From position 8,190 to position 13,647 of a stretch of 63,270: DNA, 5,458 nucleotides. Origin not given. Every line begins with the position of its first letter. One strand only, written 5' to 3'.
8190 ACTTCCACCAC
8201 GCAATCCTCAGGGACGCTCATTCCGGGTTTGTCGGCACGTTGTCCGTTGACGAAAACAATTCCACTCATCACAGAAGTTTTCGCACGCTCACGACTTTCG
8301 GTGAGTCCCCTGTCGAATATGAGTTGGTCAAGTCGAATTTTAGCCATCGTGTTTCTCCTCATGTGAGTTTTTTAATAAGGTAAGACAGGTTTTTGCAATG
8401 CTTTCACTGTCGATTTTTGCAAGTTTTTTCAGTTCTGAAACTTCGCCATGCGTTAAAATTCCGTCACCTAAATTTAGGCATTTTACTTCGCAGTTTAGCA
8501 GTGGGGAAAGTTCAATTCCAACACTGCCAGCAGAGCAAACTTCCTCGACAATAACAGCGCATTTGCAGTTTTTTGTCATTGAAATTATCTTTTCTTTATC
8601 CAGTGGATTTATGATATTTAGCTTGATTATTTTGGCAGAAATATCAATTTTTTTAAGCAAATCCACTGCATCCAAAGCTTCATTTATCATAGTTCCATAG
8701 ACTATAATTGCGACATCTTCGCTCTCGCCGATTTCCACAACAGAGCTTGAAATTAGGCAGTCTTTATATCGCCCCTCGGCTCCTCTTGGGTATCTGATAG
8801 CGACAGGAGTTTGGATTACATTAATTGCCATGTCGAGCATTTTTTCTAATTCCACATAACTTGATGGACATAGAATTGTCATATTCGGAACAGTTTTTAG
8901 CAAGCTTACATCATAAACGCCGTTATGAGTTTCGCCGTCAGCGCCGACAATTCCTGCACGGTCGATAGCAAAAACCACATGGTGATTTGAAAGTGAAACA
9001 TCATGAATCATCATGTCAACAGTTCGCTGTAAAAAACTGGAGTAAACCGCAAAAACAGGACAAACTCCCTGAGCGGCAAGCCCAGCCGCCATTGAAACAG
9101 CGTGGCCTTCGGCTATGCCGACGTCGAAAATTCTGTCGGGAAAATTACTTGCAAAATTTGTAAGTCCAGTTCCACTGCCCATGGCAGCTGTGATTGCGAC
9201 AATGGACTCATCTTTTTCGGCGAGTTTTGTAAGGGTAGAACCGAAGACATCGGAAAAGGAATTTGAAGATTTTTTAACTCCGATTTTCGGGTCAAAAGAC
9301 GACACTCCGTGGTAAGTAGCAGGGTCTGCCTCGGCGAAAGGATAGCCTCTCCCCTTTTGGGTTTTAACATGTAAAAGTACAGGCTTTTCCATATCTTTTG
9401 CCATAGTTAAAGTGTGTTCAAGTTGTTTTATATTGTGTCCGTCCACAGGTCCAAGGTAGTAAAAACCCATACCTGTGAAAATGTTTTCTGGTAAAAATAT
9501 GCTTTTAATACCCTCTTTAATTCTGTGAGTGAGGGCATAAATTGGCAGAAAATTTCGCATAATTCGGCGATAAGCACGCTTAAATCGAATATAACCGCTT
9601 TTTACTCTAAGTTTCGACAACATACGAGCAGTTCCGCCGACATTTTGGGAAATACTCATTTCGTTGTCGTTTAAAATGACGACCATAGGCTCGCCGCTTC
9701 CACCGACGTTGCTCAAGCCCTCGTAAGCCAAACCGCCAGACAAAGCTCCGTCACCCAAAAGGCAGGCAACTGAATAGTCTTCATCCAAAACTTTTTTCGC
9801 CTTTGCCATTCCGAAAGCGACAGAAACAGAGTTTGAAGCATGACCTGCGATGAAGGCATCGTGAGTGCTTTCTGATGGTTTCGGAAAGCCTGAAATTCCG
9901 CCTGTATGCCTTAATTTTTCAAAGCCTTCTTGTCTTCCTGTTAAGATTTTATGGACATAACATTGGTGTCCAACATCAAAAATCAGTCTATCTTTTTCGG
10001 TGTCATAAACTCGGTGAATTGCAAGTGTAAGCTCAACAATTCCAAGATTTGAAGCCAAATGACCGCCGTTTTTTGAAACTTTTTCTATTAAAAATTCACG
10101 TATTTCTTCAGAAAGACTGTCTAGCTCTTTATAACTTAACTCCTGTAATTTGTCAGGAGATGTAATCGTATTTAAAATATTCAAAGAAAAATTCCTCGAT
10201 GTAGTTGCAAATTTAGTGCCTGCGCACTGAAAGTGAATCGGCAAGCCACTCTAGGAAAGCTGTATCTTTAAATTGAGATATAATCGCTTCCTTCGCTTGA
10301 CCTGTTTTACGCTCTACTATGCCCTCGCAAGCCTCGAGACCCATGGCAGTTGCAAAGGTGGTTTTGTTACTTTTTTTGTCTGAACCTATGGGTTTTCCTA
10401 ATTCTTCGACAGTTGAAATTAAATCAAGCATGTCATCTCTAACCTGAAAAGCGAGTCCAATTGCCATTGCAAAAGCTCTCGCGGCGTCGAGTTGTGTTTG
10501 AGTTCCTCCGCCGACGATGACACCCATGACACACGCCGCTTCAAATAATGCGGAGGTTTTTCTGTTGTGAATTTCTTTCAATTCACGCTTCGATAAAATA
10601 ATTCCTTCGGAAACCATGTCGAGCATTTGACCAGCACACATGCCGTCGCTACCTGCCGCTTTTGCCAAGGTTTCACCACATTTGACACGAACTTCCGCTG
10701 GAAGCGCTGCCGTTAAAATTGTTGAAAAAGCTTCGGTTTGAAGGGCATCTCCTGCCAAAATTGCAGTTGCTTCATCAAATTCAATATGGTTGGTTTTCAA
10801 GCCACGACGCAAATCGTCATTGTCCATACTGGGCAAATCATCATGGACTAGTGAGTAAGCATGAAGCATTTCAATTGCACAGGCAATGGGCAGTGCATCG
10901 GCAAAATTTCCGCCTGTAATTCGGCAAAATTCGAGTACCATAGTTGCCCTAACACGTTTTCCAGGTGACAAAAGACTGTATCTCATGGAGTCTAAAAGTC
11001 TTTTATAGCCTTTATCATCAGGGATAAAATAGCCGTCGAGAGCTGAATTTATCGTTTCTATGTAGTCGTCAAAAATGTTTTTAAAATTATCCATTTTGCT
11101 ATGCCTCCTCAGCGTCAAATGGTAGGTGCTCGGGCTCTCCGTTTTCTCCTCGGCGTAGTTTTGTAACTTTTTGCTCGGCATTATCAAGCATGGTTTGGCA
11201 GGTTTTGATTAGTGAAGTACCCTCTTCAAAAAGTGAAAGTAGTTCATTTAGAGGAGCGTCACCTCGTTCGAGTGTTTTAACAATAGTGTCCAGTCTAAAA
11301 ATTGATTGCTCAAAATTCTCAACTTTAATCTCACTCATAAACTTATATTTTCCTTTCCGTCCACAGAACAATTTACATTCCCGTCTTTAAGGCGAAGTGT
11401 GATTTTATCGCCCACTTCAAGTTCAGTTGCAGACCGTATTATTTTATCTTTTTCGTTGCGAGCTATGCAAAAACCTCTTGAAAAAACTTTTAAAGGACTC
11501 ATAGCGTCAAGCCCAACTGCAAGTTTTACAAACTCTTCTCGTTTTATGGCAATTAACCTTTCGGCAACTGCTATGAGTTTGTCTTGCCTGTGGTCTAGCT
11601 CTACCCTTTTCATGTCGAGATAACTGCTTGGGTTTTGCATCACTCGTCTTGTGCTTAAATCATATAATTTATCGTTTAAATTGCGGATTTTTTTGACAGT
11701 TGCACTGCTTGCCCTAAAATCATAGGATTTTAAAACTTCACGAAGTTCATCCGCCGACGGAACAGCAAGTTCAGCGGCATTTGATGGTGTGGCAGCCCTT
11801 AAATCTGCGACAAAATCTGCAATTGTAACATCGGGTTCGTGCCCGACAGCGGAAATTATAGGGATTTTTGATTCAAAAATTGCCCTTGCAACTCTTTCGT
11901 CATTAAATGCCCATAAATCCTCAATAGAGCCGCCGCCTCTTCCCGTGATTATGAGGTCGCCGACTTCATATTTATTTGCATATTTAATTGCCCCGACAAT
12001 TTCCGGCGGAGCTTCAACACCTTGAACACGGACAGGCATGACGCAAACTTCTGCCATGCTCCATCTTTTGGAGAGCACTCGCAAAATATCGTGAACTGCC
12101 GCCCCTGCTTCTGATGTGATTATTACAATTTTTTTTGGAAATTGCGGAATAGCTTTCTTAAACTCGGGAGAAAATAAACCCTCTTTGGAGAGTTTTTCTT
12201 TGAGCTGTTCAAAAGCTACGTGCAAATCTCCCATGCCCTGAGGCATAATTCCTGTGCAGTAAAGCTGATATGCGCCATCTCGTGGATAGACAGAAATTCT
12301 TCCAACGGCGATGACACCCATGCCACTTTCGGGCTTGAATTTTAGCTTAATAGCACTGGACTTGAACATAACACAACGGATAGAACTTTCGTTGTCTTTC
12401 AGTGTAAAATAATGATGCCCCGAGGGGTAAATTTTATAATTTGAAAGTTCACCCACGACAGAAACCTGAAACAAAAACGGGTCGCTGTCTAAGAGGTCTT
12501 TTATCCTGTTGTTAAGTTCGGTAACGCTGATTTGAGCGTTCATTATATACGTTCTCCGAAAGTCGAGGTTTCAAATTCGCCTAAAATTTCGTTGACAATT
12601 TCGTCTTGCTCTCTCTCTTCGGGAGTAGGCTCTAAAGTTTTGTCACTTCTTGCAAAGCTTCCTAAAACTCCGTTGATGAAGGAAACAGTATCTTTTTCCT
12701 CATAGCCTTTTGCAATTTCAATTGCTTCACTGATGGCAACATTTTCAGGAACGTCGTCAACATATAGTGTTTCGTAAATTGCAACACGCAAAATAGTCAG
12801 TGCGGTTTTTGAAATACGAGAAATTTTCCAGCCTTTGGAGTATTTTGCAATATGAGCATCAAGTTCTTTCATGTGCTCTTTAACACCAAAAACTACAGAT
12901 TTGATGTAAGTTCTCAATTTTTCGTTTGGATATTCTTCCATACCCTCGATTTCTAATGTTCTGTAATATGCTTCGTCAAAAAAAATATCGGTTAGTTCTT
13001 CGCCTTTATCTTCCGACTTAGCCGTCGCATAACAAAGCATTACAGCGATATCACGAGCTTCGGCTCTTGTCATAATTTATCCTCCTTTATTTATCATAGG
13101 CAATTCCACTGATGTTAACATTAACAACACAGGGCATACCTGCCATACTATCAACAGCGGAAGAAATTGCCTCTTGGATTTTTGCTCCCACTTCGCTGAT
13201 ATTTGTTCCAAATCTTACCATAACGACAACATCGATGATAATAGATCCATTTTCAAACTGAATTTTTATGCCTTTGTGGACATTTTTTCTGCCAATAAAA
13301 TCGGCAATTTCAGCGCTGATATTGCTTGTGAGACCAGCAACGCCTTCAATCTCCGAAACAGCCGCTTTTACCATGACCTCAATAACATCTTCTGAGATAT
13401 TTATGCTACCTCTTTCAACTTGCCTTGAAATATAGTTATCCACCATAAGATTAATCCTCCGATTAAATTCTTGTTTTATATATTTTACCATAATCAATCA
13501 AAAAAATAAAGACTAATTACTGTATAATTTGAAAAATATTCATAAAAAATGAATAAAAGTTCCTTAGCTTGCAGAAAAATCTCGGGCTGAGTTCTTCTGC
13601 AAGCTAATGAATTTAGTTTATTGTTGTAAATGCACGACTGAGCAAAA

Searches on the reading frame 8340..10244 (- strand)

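Call 54: search_protein_families(library=pfam, proteins=[window:8340-10244:-], max_evalue=0.00001)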
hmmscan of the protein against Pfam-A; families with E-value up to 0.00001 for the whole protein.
window:8340-10244:- (634 aa): 5 families
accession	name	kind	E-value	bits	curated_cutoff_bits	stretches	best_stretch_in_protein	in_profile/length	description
PF13292.11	DXP_synthase_N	-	1.6e-110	369.1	21.2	1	24-295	1-274/274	1-deoxy-D-xylulose-5-phosphate synthase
PF02779.29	Transket_pyr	-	4.8e-41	140.7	27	1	330-488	5-170/174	Transketolase, pyrimidine binding domain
PF02780.25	Transketolase_C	-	3.9e-16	59.5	25.9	1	506-616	7-124/124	Transketolase, C-terminal domain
PF00456.26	Transketolase_N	-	4.5e-07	29.6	22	0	47-204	8-193/334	Transketolase, thiamine diphosphate binding domain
PF17147.9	PFOR_II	-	5.9e-06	27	27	0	510-577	2-72/102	Pyruvate:ferredoxin oxidoreductase core domain II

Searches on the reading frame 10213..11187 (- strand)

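Call 54: search_protein_families(library=pfam, proteins=[window:10213-11187:-], max_evalue=0.00001)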
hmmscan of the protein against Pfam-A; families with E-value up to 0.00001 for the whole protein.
window:10213-11187:- (324 aa): 1 family
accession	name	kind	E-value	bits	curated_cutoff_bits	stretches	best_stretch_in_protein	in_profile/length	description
PF00348.22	polyprenyl_synt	-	8.6e-56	189.4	27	1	63-288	3-223/251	Polyprenyl synthetase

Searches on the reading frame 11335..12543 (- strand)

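Call 54: search_protein_families(library=pfam, proteins=[window:11335-12543:-], max_evalue=0.00001)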
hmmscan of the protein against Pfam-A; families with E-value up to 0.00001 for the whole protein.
window:11335-12543:- (402 aa): 3 families
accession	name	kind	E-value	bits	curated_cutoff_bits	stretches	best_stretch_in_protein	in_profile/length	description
PF02601.20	Exonuc_VII_L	-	2.7e-88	296.9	35.9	2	123-339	1-215/315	Exonuclease VII, large subunit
PF13742.12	tRNA_anti_2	-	7.6e-30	103.5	27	1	5-99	1-94/95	OB-fold nucleic acid binding domain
PF01336.31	tRNA_anti-codon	-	5.4e-11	42.7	27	1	27-100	1-73/75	OB-fold nucleic acid binding domain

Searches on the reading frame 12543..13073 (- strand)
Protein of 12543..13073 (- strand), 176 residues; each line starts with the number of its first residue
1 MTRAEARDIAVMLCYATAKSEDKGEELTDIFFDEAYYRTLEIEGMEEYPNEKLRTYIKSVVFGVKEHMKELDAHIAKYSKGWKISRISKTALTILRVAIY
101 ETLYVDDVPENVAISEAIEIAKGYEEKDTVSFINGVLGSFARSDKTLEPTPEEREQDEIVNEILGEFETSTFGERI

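Call 54: search_protein_families(library=pfam, proteins=[window:12543-13073:-], max_evalue=0.00001)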
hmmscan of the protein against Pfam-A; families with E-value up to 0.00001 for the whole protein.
window:12543-13073:- (176 aa): 1 family
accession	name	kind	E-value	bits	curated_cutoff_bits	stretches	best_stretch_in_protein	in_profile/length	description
PF01029.23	NusB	-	1.6e-32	113.1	23.1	1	5-142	2-133/133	NusB family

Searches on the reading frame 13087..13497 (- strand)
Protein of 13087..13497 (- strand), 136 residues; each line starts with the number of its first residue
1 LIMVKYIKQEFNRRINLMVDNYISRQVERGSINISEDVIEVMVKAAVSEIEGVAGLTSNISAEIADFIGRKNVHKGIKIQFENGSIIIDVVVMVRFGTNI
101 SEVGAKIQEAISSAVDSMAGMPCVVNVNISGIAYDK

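Call 54: search_protein_families(library=pfam, proteins=[window:13087-13497:-], max_evalue=0.00001)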
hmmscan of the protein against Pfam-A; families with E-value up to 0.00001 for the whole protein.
window:13087-13497:- (136 aa): 1 family
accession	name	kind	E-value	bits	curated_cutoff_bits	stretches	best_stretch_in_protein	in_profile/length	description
PF03780.18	Asp23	-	6.5e-25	88.1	28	1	29-132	2-107/108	Asp23 family, cell envelope-related function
